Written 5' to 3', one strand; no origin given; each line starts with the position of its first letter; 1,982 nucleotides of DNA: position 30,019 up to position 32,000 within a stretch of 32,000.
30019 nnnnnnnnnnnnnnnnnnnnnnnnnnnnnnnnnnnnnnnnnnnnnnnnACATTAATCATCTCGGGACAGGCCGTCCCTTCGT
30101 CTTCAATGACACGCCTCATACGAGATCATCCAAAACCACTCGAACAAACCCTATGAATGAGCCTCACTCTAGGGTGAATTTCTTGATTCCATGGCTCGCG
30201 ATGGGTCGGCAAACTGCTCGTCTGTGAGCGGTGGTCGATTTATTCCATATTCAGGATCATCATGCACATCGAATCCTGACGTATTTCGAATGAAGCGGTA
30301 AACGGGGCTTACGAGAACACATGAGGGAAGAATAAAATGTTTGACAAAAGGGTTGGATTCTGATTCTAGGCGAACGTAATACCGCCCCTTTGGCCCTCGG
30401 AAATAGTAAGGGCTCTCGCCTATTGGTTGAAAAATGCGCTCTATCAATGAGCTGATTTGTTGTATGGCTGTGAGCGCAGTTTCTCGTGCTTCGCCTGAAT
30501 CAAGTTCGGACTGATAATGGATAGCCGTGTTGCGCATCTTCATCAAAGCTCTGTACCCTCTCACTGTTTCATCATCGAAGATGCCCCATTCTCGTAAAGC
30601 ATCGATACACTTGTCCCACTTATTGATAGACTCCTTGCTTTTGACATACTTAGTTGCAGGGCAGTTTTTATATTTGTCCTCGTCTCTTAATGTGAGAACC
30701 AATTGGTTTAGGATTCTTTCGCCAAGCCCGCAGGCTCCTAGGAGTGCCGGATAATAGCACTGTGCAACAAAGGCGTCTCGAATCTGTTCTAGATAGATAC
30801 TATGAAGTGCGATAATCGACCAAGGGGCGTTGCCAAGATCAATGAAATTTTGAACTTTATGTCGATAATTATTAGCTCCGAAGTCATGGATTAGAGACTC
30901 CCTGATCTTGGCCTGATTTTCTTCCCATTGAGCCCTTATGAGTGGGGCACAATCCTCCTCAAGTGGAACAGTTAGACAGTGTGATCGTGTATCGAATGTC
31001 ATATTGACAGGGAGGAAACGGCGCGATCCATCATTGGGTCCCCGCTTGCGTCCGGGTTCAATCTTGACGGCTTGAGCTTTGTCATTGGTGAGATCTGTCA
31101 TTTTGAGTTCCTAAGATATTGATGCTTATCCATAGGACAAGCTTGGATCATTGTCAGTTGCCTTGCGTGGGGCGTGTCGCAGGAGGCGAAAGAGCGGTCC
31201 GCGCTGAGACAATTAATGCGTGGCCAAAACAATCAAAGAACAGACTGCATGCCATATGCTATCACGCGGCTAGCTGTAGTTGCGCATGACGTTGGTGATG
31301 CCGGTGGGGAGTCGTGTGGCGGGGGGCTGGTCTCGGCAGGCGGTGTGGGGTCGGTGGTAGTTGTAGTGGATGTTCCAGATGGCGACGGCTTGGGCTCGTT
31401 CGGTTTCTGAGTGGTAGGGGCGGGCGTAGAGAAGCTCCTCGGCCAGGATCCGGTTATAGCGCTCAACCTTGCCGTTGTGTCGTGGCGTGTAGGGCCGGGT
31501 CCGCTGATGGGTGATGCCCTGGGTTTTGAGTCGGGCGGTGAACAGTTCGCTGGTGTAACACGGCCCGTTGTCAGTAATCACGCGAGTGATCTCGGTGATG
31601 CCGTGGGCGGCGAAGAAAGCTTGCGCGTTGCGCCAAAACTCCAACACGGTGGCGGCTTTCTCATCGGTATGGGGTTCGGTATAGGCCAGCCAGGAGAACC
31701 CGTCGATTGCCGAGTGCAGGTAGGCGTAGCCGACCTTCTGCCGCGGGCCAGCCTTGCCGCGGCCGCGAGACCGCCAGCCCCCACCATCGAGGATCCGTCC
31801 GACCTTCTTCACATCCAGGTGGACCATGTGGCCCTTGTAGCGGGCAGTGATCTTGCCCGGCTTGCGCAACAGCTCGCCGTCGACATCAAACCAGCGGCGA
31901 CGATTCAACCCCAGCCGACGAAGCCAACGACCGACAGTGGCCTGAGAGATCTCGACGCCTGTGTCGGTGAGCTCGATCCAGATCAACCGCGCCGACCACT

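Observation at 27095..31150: AT-rich accessory cassette downstream of hsdR: possible uncharacterised defence module in decay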

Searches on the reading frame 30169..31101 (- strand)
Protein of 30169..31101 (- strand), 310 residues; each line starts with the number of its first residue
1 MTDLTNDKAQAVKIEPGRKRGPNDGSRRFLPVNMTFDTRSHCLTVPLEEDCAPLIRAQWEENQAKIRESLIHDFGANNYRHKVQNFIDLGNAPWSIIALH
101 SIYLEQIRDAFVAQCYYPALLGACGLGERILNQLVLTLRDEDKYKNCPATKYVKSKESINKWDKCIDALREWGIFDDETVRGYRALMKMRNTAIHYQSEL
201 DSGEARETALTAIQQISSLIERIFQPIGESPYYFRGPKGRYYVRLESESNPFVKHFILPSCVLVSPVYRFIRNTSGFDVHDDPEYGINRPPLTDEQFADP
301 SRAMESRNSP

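Call 3: search_protein_families(library=pfam, proteins=[window:30169-31101:-], max_evalue=0.1)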
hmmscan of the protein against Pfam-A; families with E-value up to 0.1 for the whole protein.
window:30169-31101:- (310 aa): 1 family
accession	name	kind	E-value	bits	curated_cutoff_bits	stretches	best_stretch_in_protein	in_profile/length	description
PF01934.22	HepT-like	-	0.00093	19.3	23.5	1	161-223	58-120/120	Ribonuclease HepT-like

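Call 4: search_protein_families(library=padloc, proteins=[window:30169-31101:-], max_evalue=0.1)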
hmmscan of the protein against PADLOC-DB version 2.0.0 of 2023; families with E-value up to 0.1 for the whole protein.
window:30169-31101:- (310 aa): 0 families

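Call 5: search_protein_families(library=ncbifam, proteins=[window:30169-31101:-], max_evalue=0.1)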
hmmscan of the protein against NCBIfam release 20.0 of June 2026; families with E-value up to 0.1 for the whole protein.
window:30169-31101:- (310 aa): 1 family
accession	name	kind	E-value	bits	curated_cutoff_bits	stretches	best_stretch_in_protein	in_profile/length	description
NF047751.1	HepT_toxin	equivalog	0.0047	16.8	60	1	162-209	63-110/120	type VII toxin-antitoxin system HepT family RNase toxin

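Call 46: find_homologous_proteins(query=window:30172-31101:-, max_evalue=0.001)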
Query window:30172-31101:- (310 aa): 387 proteins with E <= 0.001 among 1014 candidates; the best 120 are listed.
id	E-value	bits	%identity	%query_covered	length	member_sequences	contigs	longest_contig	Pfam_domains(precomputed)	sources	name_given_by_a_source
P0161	2.1e-212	722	100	100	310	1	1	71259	-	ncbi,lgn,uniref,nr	ncbi:Protein of unknown function DUF86 [Propionibacterium ruminifibrarum]|uniref:DUF4145 domain-cont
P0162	3.8e-124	432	61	95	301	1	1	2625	-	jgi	jgi:hypothetical protein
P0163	3.1e-122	426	59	97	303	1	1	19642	-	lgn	-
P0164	2.2e-121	423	62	95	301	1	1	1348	-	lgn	-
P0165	1.3e-116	407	56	97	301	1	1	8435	-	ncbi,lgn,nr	ncbi:MAG: hypothetical protein M3P23_06770 [Actinomycetota bacterium]|nr:hypothetical protein [Actin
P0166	3.1e-115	403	59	97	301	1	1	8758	-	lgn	-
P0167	1.7e-114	400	59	97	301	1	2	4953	-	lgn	-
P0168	3.2e-114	399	60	92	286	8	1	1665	-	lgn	-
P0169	5.6e-114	399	58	97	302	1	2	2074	-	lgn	-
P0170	5.7e-114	399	59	95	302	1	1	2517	-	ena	-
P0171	1.8e-113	397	57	97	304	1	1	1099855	-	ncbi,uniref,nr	ncbi:hypothetical protein [Nocardioides gilvus]|uniref:hypothetical protein n=1 Tax=Nocardioides gil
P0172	5.9e-113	395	60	93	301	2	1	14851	-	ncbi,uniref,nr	ncbi:hypothetical protein D0Z08_31230 [Nocardioides immobilis]|uniref:Uncharacterized protein n=1 Ta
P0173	2.0e-112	394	57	97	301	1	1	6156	-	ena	-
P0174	1.6e-111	391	56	97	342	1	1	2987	-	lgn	-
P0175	1.7e-110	387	57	94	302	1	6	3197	-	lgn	-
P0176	3.9e-110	386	56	95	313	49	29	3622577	-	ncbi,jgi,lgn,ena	jgi:hypothetical protein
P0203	2.1e-67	246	43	91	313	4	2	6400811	-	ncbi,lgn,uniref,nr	ncbi:hypothetical protein MHEL_60060 [Mycolicibacterium helvum]|uniref:Uncharacterized protein n=2 T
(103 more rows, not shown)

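Call 74: find_encoding_contigs(protein=P0176, flank=6000, max_places=5)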
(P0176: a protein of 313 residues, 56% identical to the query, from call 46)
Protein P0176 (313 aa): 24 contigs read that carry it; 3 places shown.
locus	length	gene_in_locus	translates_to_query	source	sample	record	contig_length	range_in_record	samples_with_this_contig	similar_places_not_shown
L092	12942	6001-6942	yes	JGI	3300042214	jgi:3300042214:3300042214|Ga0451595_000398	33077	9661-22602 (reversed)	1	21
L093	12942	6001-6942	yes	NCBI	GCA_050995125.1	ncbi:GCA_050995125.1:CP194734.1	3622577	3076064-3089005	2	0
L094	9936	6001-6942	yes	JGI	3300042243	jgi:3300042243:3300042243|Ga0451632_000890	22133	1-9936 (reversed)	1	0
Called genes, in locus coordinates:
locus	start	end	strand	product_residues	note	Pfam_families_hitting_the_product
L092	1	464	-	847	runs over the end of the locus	PF04851:ResIII (weak), PF00270:DEAD, PF13307:Helicase_C_2 (weak)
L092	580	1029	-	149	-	-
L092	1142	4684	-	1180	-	PF08751:TrwC, PF01443:Viral_helicase1 (faint), PF13245:AAA_19, PF13604:AAA_30, PF22232:TraI_hel_assoc_N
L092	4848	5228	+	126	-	PF08937:ThsB_TIR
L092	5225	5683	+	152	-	PF24838:8xMP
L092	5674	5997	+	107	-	PF24792:DUF7701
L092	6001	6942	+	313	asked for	-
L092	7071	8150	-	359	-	PF16289:PIN_12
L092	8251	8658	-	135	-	-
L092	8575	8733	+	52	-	-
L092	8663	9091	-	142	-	PF01638:HxlR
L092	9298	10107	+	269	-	-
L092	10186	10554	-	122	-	PF00085:Thioredoxin, PF13098:Thioredoxin_2 (weak)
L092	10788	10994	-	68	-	PF21993:TetR_C_13_2 (weak)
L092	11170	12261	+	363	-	PF13384:HTH_23, PF01418:HTH_6 (faint), PF13518:HTH_28 (weak), PF13551:HTH_29, PF13565:HTH_32, PF13358:DDE_3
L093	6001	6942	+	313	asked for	-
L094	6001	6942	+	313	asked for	-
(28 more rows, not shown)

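Call 75: find_encoding_contigs(protein=P0171, flank=6000, max_places=2)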
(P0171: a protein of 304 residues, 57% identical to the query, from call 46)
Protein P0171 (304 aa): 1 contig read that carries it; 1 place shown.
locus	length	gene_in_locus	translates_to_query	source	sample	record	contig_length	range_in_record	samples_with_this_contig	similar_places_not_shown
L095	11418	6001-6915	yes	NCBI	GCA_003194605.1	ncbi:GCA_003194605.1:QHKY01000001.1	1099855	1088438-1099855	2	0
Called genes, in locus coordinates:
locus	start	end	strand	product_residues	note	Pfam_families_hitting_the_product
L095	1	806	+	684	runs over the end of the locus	PF05425:CopD, PF09678:Caa3_CtaG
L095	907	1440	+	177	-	PF00072:Response_reg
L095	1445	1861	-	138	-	PF07858:LEH, PF12680:SnoaL_2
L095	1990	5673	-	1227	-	PF13289:SIR2_2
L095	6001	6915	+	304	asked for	-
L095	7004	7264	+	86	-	-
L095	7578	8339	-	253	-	-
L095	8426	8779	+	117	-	PF11042:DUF2750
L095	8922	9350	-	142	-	-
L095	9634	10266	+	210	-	-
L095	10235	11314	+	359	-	-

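Call 76: find_encoding_contigs(protein=P0203, flank=6000, max_places=2)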
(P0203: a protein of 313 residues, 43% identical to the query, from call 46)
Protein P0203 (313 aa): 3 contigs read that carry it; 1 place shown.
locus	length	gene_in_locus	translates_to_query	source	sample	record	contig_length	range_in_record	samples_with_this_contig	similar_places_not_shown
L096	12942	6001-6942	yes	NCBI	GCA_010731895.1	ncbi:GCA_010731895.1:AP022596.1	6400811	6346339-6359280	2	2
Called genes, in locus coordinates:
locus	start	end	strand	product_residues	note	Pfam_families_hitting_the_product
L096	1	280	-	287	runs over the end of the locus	PF09509:Hypoth_Ymh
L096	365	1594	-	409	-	-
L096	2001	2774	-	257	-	-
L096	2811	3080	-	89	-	-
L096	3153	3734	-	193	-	-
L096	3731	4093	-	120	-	-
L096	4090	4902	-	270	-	-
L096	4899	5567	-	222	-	-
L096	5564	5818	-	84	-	-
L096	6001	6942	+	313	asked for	-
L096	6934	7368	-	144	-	-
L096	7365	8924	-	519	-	-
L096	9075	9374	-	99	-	-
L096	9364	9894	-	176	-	-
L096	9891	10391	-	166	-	-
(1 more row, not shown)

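Call 78: search_protein_families(library=pfam, alignment_id=A8, max_evalue=0.01)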
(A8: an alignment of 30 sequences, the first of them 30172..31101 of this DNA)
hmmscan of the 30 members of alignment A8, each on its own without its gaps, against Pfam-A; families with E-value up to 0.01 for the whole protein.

A. member 1, window:30172-31101:- (310 aa): 1 family
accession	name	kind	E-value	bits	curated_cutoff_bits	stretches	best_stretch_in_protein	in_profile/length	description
PF01934.22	HepT-like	-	0.00093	19.3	23.5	1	161-223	58-120/120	Ribonuclease HepT-like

B. families by the number of members that match (of 30 scanned): 4 families
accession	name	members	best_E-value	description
PF01934.22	HepT-like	2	8.4e-05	Ribonuclease HepT-like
PF13643.11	DUF4145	1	0.0036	Domain of unknown function (DUF4145)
PF18730.6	HEPN_Cthe2314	1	0.0063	Cthe_2314-like HEPN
PF23418.1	DUF7108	1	0.009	Domain of unknown function (DUF7108)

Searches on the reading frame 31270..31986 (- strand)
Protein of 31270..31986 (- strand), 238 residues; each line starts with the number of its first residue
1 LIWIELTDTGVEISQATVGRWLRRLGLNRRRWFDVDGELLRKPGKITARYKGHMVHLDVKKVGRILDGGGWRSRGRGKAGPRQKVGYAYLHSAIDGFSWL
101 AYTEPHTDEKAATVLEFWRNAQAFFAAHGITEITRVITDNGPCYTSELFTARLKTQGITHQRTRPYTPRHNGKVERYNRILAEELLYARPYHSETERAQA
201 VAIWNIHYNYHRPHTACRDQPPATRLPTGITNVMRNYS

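Call 3: search_protein_families(library=pfam, proteins=[window:31270-31986:-], max_evalue=0.1)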
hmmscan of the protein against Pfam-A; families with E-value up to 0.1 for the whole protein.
window:31270-31986:- (238 aa): 7 families
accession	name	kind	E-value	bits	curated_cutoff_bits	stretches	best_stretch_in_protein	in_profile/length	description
PF13683.12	rve_3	-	8.6e-16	57.9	26.5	1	156-222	1-67/67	Integrase core domain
PF00665.32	rve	-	4.4e-14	53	32.6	1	55-168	8-102/102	Integrase core domain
PF13592.12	HTH_33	-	6.6e-05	22.9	25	1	9-28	18-37/60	Winged helix-turn helix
PF01316.27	Arg_repressor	-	0.001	19.2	27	1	3-31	26-54/70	Arginine repressor, DNA binding domain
PF01498.24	HTH_Tnp_Tc3_2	-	0.02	15.6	31.5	0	4-31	21-48/72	Transposase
PF13276.12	HTH_21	-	0.024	15.3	28.1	1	1-30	25-55/60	HTH-like domain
PF03992.22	ABM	-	0.036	14.7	23.1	1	91-128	30-67/78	Antibiotic biosynthesis monooxygenase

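Call 5: search_protein_families(library=ncbifam, proteins=[window:31270-31986:-], max_evalue=0.1)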
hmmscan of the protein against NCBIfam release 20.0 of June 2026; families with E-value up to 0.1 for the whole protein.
window:31270-31986:- (238 aa): 6 families
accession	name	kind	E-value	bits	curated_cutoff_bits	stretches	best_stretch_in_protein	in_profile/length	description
NF033577.2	transpos_IS481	equivalog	3.6e-65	220.3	224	1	2-226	82-284/284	IS481 family transposase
NF033516.0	transpos_IS3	equivalog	7e-23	81.5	160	1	86-223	231-366/369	IS3 family transposase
NF033546.1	transpos_IS21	equivalog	1.7e-07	31.1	160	1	96-221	145-278/294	IS21 family transposase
NF033545.0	transpos_IS630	equivalog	2.2e-07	30.7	100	1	82-204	180-294/299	IS630 family transposase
NF006918.0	PRK09409.1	subfamily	0.0016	18.1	597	1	81-223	142-282/301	IS2 transposase TnpB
TIGR01529.1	argR_whole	equivalog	0.011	15.7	130.45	1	5-30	25-50/146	arginine repressor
